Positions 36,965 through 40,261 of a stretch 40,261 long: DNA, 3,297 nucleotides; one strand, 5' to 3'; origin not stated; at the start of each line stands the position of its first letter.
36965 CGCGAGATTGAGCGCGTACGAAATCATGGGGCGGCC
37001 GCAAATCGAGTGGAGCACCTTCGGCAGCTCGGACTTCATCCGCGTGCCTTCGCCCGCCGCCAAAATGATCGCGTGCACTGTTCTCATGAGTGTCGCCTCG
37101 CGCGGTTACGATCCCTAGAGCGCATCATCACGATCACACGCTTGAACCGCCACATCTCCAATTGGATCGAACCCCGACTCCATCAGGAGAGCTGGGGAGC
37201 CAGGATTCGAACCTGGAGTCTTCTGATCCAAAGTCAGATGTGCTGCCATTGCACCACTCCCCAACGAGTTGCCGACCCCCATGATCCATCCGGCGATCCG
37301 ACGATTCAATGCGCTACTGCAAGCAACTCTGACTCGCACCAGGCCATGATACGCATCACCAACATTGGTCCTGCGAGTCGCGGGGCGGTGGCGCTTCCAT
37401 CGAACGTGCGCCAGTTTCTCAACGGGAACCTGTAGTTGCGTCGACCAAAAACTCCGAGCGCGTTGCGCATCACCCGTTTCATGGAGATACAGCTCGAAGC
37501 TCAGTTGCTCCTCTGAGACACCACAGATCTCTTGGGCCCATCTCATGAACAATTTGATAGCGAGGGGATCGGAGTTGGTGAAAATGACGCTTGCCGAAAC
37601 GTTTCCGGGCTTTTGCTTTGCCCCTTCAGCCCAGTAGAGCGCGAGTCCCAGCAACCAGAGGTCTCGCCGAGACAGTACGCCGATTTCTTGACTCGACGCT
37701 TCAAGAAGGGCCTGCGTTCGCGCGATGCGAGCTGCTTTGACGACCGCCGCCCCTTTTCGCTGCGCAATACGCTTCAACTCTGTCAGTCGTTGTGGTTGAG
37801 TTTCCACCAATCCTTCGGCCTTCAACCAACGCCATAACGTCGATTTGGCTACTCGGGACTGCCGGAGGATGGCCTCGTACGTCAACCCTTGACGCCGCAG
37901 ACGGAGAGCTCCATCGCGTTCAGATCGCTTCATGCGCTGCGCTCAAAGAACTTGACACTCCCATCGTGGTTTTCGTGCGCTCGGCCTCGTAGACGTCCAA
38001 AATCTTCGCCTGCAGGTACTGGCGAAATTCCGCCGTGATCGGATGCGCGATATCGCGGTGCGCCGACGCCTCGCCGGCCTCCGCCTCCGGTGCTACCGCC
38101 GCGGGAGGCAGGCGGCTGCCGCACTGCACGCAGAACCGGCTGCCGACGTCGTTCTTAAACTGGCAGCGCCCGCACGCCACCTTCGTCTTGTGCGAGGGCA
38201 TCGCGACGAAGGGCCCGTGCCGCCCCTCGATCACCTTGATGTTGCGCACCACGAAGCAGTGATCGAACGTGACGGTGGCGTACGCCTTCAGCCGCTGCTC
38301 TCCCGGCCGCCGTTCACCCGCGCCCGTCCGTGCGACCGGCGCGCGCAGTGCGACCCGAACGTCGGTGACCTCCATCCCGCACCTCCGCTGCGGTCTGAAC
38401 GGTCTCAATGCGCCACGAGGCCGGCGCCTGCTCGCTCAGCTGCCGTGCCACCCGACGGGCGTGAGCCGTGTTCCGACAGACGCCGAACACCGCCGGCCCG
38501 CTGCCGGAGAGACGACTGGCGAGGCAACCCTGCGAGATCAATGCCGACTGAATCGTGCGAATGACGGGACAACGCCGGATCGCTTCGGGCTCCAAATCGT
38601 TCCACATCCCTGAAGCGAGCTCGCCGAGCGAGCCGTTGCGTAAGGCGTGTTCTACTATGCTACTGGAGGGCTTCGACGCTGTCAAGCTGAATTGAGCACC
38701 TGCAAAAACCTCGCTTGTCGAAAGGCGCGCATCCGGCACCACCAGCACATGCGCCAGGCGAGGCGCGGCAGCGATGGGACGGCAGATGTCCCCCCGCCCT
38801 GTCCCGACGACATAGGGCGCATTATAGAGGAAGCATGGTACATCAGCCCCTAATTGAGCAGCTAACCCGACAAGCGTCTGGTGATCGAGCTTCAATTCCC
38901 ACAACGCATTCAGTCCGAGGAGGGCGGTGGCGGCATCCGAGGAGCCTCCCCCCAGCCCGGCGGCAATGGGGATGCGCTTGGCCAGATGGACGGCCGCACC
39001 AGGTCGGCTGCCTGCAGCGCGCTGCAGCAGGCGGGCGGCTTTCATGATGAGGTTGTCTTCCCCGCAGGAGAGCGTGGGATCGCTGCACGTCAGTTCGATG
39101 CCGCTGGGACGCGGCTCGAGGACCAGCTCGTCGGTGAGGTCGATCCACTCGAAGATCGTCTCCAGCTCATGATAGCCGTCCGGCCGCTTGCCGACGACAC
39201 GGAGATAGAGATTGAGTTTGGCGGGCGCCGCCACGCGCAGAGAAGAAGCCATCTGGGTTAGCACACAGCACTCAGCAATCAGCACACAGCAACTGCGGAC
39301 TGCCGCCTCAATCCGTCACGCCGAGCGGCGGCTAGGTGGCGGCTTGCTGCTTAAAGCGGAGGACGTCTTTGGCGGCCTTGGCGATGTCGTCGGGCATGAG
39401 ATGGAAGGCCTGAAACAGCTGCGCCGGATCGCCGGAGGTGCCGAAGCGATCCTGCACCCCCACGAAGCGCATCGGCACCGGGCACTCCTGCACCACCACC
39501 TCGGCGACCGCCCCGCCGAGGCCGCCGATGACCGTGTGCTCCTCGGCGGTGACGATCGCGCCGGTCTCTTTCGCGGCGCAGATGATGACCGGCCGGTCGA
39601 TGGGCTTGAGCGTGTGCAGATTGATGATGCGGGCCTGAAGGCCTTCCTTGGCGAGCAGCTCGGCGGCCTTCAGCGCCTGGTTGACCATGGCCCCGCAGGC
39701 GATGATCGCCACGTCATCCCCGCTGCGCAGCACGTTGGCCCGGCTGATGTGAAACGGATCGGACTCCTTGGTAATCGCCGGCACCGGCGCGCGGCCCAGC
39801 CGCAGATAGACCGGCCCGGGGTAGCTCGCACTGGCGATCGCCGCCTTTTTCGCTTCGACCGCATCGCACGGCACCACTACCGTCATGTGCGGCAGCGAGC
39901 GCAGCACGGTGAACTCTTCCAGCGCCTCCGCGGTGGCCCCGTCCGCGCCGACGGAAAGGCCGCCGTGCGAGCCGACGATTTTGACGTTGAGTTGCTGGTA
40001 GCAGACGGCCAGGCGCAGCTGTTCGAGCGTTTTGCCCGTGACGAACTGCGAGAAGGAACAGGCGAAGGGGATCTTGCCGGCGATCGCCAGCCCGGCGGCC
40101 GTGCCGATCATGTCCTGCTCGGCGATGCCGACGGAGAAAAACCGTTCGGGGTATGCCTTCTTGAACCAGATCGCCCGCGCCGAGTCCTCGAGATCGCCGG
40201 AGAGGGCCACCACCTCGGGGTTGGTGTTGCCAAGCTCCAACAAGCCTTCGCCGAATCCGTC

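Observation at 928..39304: Superfamily of palindromic elements built from tandem ~7-nt words, placed exactly on gene boundaries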

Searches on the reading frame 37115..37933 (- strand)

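Call 61: search_protein_families(library=pfam, proteins=[window:37115-37933:-], max_evalue=0.01)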
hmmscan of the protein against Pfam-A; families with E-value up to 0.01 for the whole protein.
window:37115-37933:- (272 aa): 2 families
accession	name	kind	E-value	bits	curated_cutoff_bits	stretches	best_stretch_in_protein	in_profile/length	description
PF13384.12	HTH_23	-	1.3e-05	25.2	24.6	1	9-39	10-40/50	Homeodomain-like domain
PF02796.21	HTH_7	-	0.0076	16.8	23.8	0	7-39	12-44/45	Helix-turn-helix domain of resolvase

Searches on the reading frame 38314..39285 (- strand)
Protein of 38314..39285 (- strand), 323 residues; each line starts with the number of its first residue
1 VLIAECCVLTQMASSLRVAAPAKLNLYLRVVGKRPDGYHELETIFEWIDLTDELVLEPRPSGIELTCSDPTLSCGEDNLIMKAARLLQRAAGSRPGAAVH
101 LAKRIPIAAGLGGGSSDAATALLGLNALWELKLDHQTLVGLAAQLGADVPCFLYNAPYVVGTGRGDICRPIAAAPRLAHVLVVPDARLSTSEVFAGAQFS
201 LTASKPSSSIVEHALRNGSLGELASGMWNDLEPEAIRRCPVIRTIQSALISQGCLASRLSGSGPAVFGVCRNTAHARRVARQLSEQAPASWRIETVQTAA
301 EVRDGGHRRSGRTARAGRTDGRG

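Call 61: search_protein_families(library=pfam, proteins=[window:38314-39285:-], max_evalue=0.01)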
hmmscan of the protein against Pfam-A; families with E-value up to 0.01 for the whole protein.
window:38314-39285:- (323 aa): 2 families
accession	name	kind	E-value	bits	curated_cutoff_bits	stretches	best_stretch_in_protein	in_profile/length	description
PF00288.32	GHMP_kinases_N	-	2.3e-18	66.6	22.3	1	78-154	1-85/87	GHMP kinases N terminal domain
PF08544.19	GHMP_kinases_C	-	4.5e-15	56.2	21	1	214-287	4-83/85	GHMP kinases C terminal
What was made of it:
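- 39260..39291 (.): Solo AGCACAC arm with no partner and no fold, in the transketolase|ispE spacer. The downstream gene is a GHMP kinase (call 61).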

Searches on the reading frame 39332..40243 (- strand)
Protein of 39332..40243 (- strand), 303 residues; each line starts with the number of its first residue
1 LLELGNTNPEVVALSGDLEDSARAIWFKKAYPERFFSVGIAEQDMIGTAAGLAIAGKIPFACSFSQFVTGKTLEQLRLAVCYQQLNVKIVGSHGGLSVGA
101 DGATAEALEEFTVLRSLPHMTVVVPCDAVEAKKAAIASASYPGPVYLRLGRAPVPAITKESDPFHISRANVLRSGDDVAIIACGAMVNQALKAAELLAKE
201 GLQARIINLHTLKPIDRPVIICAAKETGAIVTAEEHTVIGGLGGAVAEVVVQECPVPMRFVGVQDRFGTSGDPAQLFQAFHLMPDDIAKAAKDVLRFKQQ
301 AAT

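Call 61: search_protein_families(library=pfam, proteins=[window:39332-40243:-], max_evalue=0.01)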
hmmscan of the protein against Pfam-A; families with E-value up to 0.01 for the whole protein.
window:39332-40243:- (303 aa): 4 families
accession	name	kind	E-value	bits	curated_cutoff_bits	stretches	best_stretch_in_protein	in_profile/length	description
PF02779.29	Transket_pyr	-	2.2e-34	119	27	1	3-152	15-170/174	Transketolase, pyrimidine binding domain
PF02780.25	Transketolase_C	-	9.3e-32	110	25.9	1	168-287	2-124/124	Transketolase, C-terminal domain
PF22613.1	Transketolase_C_1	-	1e-06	29.4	27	1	175-282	11-112/113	Transketolase-like TK C-terminal domain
PF17147.9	PFOR_II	-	0.0017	19.1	27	1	177-249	2-74/102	Pyruvate:ferredoxin oxidoreductase core domain II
